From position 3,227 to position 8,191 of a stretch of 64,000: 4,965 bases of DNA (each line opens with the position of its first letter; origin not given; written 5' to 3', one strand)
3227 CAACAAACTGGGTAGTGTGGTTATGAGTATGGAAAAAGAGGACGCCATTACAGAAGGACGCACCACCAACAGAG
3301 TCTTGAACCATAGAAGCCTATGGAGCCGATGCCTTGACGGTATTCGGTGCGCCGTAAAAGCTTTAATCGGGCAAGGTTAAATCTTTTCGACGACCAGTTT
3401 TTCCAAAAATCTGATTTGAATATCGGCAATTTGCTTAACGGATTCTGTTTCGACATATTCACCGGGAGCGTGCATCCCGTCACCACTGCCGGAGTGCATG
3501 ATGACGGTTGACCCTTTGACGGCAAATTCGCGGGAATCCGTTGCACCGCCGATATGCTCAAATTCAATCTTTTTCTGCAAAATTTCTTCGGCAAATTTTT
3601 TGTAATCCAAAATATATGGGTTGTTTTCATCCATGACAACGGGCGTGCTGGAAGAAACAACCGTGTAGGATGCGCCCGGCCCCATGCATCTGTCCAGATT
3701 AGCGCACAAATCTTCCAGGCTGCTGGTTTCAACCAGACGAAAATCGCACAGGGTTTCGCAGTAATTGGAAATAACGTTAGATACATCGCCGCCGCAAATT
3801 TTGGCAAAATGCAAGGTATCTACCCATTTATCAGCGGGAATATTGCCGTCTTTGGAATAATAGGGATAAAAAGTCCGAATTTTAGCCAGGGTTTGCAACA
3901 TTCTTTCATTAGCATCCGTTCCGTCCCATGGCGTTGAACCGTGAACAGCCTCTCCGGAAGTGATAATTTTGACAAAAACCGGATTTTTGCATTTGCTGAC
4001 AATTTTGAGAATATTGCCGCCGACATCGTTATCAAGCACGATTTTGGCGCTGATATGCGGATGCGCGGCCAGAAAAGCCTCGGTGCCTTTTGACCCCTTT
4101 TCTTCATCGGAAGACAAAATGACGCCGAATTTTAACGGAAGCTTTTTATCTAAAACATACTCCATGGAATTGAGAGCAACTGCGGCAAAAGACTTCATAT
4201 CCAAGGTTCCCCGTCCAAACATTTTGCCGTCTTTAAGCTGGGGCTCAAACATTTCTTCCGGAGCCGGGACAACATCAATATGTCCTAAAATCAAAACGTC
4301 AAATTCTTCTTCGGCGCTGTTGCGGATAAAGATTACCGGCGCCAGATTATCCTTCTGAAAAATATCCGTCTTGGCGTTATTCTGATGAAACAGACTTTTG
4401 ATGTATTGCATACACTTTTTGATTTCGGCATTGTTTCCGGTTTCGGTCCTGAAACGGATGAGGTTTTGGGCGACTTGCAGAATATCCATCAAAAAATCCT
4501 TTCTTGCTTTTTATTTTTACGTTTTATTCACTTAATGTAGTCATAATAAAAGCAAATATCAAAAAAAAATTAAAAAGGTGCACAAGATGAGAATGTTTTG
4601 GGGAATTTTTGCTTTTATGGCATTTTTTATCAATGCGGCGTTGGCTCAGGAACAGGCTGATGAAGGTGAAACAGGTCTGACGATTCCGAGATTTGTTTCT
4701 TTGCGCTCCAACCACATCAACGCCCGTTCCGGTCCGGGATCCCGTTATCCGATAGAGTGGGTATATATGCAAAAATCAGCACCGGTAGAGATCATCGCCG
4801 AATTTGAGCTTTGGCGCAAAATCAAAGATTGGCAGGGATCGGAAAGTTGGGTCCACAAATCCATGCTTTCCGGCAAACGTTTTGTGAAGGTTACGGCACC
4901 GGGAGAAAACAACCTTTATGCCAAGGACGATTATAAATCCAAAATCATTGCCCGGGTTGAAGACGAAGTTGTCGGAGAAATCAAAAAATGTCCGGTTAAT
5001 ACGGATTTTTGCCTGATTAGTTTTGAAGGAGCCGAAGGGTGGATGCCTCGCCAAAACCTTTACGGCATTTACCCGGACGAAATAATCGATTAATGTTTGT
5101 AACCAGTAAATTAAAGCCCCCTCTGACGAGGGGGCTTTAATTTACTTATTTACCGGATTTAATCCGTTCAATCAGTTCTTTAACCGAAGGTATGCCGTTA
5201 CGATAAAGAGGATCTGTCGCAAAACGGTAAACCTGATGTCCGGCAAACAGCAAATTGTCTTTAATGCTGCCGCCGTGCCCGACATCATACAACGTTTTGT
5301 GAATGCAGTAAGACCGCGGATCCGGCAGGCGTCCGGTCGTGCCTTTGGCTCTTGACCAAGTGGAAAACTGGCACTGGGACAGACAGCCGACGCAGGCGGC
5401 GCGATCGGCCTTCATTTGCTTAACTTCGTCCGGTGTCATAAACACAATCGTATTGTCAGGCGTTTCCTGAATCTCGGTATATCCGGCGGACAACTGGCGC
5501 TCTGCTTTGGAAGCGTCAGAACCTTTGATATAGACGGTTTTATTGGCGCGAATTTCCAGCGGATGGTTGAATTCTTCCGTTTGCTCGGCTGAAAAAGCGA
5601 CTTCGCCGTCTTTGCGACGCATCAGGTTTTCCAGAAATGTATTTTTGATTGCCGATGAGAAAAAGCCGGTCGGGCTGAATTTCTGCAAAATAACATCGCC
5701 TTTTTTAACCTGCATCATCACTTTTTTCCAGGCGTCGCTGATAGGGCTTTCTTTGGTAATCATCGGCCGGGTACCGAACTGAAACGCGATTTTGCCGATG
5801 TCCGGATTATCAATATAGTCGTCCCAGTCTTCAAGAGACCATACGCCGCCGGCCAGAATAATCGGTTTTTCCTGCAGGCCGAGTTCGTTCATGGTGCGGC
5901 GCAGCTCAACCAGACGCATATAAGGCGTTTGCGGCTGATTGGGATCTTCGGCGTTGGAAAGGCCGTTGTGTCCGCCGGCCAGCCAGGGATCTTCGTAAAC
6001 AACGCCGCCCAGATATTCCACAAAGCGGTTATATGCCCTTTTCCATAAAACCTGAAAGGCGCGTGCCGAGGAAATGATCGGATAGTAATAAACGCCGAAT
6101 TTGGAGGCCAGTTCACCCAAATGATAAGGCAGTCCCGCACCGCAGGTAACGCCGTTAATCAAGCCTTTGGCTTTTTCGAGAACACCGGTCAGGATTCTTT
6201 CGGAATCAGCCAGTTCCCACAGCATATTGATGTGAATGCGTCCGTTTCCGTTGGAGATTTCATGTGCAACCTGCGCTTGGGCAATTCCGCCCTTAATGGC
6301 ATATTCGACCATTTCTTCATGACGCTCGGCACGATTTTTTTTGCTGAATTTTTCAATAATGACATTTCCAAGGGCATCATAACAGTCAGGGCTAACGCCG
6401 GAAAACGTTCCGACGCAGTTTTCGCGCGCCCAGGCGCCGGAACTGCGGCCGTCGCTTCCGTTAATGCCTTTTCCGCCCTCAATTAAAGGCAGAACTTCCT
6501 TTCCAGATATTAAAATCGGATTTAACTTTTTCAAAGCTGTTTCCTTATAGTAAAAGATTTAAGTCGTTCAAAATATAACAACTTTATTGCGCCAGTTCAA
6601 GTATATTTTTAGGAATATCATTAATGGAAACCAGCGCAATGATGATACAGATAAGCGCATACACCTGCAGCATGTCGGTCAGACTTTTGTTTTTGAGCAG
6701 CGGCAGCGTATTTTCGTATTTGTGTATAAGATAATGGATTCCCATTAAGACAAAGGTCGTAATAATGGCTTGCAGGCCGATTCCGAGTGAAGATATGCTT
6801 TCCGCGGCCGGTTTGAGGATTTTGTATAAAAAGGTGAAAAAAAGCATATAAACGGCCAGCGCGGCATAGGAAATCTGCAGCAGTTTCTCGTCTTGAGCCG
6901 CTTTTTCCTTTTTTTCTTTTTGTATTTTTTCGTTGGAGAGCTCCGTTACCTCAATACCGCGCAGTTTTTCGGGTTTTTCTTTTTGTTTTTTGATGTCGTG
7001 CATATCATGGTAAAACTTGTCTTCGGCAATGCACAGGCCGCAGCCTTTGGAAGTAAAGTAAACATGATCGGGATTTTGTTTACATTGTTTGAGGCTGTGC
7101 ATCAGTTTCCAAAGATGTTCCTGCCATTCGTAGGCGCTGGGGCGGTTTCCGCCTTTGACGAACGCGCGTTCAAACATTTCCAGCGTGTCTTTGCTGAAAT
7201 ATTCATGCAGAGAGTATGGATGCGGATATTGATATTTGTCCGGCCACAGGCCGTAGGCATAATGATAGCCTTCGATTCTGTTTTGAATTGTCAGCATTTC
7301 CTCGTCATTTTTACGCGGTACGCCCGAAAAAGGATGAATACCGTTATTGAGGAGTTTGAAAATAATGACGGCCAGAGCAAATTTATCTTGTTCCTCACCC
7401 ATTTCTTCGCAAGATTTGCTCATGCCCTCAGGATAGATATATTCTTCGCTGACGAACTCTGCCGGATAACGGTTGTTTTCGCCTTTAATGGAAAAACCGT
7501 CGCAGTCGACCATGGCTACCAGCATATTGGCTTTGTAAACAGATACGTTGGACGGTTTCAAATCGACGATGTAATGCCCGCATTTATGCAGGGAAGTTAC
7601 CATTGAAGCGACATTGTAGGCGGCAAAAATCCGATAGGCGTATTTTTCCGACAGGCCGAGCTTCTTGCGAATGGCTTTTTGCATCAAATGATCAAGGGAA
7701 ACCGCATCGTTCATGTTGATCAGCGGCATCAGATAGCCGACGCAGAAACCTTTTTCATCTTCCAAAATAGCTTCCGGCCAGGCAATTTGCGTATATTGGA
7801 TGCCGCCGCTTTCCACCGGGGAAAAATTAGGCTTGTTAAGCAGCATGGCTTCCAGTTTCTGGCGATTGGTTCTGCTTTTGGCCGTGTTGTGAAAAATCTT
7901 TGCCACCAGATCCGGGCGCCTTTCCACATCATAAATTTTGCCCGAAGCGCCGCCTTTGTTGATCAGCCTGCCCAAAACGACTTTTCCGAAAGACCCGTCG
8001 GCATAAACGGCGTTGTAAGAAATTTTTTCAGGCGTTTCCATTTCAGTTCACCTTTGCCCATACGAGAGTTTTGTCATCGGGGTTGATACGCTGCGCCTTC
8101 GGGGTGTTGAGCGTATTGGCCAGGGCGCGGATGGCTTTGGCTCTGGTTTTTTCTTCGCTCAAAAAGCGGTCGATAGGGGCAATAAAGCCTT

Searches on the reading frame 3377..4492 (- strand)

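Call 17: search_protein_families(library=pfam, proteins=[window:3377-4492:-], max_evalue=0.001)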
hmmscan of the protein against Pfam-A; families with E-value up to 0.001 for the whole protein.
window:3377-4492:- (371 aa): 3 families
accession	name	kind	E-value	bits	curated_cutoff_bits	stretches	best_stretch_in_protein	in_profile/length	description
PF01546.33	Peptidase_M20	-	5e-26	92.3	24.6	1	68-364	2-205/206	Peptidase family M20/M25/M40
PF07687.19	M20_dimer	-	7.8e-09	35.9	21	1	173-269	8-98/107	Peptidase dimerisation domain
PF04389.22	Peptidase_M28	-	0.00027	21.2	21.3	0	58-157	8-94/193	Peptidase family M28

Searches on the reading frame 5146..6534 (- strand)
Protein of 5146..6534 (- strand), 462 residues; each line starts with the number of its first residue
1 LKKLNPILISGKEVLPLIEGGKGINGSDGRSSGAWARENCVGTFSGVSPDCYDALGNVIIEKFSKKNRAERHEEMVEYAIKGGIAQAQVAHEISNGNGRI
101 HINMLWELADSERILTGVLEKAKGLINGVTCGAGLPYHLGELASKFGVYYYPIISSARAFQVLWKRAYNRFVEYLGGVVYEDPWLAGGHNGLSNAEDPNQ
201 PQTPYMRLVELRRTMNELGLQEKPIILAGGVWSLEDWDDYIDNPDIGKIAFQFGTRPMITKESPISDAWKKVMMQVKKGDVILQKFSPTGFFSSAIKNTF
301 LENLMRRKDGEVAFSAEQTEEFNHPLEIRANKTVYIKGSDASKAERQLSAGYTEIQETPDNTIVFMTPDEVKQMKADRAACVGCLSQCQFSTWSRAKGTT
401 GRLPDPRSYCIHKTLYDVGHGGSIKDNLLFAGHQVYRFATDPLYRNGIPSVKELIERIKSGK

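Call 17: search_protein_families(library=pfam, proteins=[window:5146-6534:-], max_evalue=0.001)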
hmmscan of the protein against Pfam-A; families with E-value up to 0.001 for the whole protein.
window:5146-6534:- (462 aa): 1 family
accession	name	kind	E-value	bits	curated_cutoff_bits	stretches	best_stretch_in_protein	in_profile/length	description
PF03060.21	NMO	-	1e-07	32.1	28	1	129-318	117-285/331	Nitronate monooxygenase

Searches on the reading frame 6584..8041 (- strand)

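Call 17: search_protein_families(library=pfam, proteins=[window:6584-8041:-], max_evalue=0.001)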
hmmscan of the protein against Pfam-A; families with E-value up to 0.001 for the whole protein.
window:6584-8041:- (485 aa): 1 family
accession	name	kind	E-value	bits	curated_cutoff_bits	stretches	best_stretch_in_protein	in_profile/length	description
PF00069.31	Pkinase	-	2.4e-10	40.7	31.7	1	120-311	85-262/263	Protein kinase domain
